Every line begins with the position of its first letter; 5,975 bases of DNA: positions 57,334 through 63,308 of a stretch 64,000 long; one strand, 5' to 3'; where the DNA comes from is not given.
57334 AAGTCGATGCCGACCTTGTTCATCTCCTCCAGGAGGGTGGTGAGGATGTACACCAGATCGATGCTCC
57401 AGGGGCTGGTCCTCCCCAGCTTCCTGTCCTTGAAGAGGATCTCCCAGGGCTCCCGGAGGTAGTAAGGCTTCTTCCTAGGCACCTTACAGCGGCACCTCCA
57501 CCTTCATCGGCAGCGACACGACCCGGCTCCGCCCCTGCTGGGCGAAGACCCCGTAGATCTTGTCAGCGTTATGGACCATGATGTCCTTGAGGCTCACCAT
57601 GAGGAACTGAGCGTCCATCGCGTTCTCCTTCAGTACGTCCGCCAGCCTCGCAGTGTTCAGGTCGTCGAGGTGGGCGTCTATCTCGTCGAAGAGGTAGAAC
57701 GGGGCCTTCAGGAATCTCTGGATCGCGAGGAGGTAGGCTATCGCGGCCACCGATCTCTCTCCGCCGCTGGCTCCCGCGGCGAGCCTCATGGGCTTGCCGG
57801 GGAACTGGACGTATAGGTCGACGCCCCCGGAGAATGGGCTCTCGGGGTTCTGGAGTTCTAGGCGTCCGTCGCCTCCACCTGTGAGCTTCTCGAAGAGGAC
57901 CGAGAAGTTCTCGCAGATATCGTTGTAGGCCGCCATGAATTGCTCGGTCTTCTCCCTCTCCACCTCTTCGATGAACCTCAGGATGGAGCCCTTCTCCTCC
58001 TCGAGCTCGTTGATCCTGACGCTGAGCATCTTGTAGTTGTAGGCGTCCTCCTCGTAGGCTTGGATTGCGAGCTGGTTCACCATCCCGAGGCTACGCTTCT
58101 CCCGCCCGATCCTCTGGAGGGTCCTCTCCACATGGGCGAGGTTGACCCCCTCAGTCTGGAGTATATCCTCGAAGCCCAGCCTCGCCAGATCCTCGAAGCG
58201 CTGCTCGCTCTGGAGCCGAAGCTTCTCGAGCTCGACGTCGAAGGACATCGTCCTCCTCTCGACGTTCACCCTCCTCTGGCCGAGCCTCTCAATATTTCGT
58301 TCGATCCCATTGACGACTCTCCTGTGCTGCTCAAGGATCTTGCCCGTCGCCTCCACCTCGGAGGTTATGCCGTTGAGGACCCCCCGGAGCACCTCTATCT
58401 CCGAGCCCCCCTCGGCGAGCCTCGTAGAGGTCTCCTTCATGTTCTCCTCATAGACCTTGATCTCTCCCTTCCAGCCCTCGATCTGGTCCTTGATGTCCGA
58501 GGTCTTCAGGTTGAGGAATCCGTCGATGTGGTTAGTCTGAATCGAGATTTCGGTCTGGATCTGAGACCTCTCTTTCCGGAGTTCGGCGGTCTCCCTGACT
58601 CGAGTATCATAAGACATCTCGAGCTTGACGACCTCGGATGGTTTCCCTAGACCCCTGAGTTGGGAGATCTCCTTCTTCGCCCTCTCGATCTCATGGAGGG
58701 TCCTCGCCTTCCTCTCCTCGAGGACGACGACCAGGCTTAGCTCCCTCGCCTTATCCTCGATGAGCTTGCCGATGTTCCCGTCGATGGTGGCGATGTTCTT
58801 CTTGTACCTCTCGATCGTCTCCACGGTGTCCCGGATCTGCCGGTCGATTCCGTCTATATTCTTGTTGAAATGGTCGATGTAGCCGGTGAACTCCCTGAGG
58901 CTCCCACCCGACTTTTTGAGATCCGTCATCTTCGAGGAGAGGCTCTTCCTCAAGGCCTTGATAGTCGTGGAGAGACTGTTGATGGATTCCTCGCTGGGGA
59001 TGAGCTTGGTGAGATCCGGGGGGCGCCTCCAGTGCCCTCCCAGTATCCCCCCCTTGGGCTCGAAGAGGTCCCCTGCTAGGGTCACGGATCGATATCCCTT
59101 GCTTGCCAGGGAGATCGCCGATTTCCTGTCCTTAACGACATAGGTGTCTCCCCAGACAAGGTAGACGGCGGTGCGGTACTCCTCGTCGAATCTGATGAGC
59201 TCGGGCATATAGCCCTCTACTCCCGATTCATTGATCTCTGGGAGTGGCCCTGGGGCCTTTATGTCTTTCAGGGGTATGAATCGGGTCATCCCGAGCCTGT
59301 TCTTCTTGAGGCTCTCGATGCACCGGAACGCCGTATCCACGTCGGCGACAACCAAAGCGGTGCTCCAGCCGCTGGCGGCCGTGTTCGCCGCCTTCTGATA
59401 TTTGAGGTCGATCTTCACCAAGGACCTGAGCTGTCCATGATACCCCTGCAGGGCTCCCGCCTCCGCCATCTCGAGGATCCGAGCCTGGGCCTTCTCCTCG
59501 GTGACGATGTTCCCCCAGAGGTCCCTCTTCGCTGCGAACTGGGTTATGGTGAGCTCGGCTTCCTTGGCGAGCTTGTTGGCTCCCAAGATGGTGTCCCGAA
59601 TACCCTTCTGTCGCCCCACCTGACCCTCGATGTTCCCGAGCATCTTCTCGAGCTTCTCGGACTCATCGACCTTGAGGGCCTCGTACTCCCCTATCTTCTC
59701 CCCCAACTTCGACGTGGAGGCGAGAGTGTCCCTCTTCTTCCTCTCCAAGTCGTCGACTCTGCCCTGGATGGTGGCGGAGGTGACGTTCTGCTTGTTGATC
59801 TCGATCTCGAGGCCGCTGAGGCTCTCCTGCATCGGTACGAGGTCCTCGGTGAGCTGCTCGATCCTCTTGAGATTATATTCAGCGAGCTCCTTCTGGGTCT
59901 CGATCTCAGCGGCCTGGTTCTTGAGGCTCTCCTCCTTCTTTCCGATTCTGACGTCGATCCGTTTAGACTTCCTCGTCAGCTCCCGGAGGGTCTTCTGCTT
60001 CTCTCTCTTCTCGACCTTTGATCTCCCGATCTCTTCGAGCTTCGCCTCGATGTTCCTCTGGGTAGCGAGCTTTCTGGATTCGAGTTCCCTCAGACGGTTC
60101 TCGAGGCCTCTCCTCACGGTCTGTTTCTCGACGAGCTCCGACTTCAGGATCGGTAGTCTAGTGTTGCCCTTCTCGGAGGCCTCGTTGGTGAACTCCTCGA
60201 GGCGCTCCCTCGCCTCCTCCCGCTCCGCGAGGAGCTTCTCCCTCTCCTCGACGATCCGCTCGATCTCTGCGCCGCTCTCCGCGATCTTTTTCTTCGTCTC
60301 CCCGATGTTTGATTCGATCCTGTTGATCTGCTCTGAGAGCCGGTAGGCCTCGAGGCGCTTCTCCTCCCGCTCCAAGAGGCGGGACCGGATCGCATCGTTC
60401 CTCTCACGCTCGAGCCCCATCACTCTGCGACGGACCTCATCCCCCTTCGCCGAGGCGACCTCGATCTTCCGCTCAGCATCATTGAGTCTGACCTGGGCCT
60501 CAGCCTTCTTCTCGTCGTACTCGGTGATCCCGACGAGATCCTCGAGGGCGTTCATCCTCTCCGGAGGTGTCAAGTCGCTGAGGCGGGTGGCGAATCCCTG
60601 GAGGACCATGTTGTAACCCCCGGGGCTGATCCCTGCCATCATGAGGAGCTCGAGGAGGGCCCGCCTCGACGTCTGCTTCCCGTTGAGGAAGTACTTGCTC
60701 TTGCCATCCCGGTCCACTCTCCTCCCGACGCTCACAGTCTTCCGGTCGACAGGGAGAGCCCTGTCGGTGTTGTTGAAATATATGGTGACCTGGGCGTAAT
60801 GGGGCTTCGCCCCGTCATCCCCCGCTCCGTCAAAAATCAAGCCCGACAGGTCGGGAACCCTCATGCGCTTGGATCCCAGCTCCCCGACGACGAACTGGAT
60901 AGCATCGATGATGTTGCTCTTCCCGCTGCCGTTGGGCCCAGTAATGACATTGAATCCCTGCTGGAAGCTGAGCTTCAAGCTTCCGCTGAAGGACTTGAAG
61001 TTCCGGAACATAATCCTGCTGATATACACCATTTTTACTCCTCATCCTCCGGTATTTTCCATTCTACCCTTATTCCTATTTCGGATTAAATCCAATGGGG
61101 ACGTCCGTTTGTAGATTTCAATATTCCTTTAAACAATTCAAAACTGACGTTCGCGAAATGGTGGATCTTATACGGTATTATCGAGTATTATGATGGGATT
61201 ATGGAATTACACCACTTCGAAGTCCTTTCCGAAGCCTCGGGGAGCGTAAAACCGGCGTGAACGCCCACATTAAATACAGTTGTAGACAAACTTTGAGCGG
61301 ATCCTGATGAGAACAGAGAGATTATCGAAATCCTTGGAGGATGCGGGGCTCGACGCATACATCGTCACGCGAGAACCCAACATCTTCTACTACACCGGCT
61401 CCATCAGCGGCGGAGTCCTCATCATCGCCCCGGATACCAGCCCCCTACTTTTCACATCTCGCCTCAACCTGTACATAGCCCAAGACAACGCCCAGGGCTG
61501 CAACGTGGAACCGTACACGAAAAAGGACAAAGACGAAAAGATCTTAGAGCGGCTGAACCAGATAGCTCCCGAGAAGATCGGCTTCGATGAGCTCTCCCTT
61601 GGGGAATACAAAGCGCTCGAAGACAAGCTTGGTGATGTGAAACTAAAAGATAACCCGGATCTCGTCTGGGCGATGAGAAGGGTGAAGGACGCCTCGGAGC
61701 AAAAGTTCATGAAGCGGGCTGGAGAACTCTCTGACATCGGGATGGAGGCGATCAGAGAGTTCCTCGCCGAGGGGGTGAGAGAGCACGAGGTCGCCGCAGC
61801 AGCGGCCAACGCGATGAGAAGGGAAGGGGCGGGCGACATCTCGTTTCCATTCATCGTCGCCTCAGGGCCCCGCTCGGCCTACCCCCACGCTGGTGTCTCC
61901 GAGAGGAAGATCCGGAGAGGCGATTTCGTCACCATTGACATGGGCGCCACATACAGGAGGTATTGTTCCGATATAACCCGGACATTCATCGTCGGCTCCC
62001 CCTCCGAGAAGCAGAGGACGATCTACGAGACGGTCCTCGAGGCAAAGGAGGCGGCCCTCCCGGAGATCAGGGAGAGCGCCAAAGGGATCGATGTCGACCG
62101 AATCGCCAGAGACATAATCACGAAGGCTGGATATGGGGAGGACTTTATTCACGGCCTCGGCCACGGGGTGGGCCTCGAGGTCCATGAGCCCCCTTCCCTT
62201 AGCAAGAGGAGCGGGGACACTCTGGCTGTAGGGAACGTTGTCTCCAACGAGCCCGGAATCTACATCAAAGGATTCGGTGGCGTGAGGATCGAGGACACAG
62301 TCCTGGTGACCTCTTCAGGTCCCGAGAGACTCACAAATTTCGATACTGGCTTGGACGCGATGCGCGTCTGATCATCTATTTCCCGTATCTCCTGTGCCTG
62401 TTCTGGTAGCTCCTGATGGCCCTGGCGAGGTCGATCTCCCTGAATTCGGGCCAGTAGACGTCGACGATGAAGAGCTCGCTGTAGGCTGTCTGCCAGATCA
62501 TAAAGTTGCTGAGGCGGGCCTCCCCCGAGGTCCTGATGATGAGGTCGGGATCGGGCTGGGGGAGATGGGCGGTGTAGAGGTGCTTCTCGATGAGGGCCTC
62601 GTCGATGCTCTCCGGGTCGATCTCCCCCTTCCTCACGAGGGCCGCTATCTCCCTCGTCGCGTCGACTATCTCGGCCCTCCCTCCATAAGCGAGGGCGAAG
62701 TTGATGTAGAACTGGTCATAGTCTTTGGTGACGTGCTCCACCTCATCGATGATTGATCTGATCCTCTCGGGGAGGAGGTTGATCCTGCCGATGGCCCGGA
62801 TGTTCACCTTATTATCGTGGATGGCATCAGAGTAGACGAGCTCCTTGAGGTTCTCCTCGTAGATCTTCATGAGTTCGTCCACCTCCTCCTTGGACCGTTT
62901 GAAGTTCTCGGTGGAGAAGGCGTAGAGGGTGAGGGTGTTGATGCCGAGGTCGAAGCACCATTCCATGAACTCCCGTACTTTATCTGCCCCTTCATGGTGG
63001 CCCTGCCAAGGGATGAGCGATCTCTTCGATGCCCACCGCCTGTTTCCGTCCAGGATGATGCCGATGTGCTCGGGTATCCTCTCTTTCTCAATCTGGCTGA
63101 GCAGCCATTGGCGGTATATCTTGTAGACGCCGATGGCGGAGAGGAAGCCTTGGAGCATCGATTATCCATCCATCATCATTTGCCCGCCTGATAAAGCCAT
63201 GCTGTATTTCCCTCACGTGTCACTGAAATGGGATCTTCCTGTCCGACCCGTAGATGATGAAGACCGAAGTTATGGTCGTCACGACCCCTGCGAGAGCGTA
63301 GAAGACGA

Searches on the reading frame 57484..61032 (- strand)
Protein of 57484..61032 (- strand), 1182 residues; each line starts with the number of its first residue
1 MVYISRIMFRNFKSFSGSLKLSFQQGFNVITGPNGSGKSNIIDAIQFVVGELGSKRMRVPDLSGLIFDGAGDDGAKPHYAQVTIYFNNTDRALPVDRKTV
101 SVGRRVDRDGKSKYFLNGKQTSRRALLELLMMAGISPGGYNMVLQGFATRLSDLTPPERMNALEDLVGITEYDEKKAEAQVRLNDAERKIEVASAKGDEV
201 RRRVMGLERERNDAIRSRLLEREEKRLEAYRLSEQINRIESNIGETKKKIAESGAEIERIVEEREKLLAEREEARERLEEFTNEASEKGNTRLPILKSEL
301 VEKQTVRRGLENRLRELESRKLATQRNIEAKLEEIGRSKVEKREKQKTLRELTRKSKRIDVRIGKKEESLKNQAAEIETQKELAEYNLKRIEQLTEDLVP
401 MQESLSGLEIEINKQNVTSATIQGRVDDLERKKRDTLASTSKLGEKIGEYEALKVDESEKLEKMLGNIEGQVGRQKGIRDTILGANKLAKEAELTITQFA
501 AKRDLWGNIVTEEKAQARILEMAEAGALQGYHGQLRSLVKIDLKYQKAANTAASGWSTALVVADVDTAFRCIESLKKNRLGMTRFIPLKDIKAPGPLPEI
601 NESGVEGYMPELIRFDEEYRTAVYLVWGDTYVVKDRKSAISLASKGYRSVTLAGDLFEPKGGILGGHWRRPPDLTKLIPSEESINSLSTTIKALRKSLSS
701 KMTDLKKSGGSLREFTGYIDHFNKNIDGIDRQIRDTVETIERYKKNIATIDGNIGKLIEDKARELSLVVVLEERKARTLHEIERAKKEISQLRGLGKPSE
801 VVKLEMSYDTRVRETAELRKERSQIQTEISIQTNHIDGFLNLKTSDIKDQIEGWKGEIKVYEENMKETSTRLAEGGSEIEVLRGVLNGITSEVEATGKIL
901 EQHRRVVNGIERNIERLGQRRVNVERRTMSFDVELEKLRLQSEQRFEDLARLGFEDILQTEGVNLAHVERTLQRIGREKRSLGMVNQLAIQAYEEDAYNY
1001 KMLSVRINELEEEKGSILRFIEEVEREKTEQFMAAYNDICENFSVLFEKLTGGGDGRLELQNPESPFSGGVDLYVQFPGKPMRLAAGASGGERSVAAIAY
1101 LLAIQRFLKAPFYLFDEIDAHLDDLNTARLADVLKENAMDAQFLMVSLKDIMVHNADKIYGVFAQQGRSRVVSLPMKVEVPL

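Call 53: search_protein_families(library=pfam, proteins=[window:57484-61032:-], max_evalue=0.00001)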
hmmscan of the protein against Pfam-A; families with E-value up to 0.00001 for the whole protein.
window:57484-61032:- (1182 aa): 5 families
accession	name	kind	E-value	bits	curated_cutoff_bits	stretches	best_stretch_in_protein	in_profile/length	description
PF02463.25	SMC_N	-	2.6e-64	217.1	40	1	3-1167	1-217/220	RecF/RecN/SMC N terminal domain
PF06470.18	SMC_hinge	-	1.5e-21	77.4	22.5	1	529-643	2-116/116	SMC proteins Flexible Hinge Domain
PF13304.12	AAA_21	-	4.7e-12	47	27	1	27-48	1-22/304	AAA domain, putative AbiEii toxin, Type IV TA system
PF13555.12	AAA_29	-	2.7e-07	30.7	27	1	6-48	3-45/61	P-loop containing region of AAA domain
PF13175.12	AAA_15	-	5.7e-07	29.9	32.1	1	3-50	2-48/374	AAA ATPase domain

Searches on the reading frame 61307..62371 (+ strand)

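Call 53: search_protein_families(library=pfam, proteins=[window:61307-62371:+], max_evalue=0.00001)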
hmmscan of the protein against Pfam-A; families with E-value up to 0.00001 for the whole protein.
window:61307-62371:+ (354 aa): 2 families
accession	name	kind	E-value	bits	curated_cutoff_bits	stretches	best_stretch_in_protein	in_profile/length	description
PF00557.29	Peptidase_M24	-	4e-71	239.5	23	1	134-335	2-207/208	Metallopeptidase family M24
PF01321.24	Creatinase_N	-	1.8e-19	71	22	1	2-126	1-128/128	Creatinase/Prolidase N-terminal domain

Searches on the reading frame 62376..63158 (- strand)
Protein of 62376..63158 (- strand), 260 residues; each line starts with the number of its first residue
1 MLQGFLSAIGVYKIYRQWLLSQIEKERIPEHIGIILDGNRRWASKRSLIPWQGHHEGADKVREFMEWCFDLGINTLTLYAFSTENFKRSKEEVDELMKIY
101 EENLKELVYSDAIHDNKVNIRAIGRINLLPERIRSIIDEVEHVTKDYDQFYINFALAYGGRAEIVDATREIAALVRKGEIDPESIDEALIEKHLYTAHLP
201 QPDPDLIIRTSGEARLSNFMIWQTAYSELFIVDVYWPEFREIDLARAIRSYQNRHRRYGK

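Call 53: search_protein_families(library=pfam, proteins=[window:62376-63158:-], max_evalue=0.00001)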
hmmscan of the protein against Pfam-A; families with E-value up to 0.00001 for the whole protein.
window:62376-63158:- (260 aa): 1 family
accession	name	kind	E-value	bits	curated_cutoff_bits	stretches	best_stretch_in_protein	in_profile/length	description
PF01255.24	Prenyltransf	-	9.5e-83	277.5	27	1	35-259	1-219/219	Putative undecaprenyl diphosphate synthase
